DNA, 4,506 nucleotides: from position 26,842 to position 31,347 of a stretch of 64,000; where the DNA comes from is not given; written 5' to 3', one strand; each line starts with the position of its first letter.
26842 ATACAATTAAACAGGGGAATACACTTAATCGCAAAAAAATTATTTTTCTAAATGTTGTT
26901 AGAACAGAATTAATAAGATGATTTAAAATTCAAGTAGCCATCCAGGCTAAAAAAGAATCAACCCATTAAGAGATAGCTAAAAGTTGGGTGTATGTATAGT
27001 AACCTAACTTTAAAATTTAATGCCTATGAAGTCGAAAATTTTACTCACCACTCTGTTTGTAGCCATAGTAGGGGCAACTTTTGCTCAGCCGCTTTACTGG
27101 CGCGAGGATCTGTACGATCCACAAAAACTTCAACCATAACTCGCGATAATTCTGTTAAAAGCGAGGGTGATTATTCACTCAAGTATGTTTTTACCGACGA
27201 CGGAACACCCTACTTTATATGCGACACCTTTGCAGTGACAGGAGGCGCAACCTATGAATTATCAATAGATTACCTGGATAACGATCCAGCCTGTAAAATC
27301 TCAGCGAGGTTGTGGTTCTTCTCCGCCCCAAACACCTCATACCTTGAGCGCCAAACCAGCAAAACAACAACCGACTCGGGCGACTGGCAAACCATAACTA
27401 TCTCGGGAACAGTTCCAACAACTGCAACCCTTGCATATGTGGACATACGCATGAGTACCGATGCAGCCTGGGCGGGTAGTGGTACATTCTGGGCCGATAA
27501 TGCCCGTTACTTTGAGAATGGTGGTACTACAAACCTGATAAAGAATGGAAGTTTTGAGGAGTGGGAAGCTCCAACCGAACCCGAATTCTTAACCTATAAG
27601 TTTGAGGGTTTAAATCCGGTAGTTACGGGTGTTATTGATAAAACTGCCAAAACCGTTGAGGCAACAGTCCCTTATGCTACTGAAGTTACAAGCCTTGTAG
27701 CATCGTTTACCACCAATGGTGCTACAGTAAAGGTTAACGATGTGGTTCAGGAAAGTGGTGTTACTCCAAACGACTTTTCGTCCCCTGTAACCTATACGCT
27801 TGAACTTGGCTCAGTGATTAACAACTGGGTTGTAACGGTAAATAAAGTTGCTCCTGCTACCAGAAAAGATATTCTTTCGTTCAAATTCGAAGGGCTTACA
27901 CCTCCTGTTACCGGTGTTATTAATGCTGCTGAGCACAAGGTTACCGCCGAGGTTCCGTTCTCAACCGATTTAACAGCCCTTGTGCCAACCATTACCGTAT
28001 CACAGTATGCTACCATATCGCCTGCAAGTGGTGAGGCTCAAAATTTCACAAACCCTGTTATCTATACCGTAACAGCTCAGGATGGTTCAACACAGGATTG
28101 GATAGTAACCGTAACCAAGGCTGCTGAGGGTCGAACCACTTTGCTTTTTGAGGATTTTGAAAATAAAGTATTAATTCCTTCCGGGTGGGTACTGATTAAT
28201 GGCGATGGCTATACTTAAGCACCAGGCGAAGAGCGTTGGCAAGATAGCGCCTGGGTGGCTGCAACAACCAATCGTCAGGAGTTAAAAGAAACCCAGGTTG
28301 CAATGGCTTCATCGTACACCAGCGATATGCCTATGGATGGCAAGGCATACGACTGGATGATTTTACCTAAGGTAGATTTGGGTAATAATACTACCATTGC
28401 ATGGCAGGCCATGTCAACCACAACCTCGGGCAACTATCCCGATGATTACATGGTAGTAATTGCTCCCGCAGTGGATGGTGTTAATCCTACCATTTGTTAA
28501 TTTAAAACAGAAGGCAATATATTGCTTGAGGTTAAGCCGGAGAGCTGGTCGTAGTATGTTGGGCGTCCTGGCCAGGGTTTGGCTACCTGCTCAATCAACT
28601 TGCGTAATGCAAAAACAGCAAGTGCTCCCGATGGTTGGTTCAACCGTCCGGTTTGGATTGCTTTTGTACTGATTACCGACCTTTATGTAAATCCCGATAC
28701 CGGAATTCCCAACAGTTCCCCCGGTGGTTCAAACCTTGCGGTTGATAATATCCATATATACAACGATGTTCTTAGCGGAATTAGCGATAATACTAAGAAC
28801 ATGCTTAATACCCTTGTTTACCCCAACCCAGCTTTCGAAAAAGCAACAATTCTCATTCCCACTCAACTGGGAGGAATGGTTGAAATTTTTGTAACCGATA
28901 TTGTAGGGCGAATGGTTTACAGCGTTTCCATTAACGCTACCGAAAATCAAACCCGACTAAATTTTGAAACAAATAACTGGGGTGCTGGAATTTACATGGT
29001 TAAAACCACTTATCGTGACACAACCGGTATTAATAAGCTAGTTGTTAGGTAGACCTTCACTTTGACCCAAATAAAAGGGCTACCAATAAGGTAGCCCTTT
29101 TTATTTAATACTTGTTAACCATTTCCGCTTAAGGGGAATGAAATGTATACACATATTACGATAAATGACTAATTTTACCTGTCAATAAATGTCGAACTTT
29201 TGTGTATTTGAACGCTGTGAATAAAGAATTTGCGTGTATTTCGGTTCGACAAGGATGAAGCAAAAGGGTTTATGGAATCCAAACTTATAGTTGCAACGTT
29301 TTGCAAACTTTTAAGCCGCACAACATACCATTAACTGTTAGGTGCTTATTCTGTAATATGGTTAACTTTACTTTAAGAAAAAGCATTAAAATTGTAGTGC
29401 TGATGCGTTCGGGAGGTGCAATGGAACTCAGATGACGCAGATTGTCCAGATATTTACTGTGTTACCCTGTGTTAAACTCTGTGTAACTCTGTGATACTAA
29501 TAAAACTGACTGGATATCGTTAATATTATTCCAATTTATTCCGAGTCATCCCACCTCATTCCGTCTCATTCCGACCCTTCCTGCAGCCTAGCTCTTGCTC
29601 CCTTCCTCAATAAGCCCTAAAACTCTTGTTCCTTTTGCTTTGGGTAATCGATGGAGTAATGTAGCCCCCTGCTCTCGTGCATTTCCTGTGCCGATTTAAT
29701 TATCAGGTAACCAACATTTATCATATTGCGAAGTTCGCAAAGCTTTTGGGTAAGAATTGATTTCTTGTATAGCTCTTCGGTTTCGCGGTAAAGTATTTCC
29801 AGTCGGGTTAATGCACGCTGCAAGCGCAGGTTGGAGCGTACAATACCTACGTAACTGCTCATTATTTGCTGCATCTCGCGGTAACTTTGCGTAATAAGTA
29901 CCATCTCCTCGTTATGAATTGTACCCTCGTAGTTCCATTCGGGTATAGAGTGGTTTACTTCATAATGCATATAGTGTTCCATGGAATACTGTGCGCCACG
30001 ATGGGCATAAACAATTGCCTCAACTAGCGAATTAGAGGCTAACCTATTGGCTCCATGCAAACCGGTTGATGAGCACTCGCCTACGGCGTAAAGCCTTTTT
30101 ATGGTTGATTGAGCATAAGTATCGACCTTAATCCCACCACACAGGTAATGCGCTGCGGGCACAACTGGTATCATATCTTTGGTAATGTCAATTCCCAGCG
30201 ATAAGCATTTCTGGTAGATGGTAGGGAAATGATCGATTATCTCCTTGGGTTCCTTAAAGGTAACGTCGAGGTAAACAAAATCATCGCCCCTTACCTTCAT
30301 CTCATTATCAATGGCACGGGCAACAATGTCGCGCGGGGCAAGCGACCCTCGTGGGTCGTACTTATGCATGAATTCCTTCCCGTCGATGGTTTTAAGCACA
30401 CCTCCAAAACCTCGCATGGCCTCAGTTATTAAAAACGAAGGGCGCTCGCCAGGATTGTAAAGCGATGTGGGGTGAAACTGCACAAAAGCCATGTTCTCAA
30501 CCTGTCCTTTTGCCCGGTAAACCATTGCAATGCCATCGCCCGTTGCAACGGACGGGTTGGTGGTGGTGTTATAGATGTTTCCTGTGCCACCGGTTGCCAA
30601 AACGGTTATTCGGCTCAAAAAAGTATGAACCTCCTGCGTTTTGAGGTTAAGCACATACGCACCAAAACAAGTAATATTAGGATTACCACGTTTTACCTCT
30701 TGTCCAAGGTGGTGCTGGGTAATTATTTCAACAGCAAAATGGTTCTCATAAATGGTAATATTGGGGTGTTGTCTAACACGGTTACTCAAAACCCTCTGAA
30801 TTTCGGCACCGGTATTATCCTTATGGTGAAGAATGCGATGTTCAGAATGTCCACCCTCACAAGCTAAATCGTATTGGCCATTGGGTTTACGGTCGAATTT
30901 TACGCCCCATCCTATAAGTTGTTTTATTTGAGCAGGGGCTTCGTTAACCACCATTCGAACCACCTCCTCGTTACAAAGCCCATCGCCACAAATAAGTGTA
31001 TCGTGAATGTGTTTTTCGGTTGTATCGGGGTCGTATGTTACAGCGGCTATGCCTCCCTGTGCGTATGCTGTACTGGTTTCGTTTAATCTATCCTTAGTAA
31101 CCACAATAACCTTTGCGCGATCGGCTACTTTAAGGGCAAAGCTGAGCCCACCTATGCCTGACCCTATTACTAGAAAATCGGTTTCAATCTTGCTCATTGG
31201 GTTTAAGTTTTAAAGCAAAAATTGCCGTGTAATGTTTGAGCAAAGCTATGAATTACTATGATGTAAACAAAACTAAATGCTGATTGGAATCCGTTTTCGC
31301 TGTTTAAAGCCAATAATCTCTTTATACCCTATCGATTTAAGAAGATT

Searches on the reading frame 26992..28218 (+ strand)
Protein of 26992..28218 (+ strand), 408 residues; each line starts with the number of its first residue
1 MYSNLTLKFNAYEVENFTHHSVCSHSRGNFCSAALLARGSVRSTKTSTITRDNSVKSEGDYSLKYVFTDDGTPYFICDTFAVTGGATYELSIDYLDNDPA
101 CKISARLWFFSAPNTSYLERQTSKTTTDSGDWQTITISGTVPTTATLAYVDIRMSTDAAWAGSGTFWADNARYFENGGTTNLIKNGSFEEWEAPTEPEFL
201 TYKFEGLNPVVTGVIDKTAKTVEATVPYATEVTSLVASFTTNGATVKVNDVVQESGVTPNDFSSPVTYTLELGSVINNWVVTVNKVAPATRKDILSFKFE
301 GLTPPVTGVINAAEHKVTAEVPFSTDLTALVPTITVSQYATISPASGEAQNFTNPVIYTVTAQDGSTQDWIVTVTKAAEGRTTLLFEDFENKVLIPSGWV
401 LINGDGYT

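Call 23: search_protein_families(library=pfam, proteins=[window:26992-28218:+], max_evalue=0.001)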
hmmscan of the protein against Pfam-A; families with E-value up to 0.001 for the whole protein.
window:26992-28218:+ (408 aa): 2 families
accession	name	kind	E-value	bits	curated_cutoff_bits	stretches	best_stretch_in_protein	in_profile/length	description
PF16410.10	DUF5018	-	4.4e-12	46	38.2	1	289-375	131-212/352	Domain of unknown function (DUF5018)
PF22243.2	DUF5018-rel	-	8.1e-06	26.4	28.1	1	310-373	47-115/115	DUF5018-related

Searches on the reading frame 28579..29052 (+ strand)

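Call 23: search_protein_families(library=pfam, proteins=[window:28579-29052:+], max_evalue=0.001)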
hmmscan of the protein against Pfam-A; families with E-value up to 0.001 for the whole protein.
window:28579-29052:+ (157 aa): 1 family
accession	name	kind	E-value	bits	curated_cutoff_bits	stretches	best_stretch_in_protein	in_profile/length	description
PF18962.6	Por_Secre_tail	-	1.3e-10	41.8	27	1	80-156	1-75/75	Secretion system C-terminal sorting domain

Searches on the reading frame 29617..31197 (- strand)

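Call 23: search_protein_families(library=pfam, proteins=[window:29617-31197:-], max_evalue=0.001)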
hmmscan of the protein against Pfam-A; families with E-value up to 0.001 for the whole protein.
window:29617-31197:- (526 aa): 4 families
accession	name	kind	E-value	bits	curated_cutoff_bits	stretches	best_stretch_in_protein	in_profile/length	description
PF00890.30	FAD_binding_2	-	2.4e-90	304.1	20.4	1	7-391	1-414/414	FAD binding domain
PF02910.25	Succ_DH_flav_C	-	3.5e-13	50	20.8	1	440-526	2-94/130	Fumarate reductase flavoprotein C-term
PF07992.20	Pyr_redox_2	-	5.4e-07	29.8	26.1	0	7-82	2-58/291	Pyridine nucleotide-disulphide oxidoreductase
PF01266.30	DAO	-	7.8e-07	29.4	27.9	1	7-139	1-121/353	FAD dependent oxidoreductase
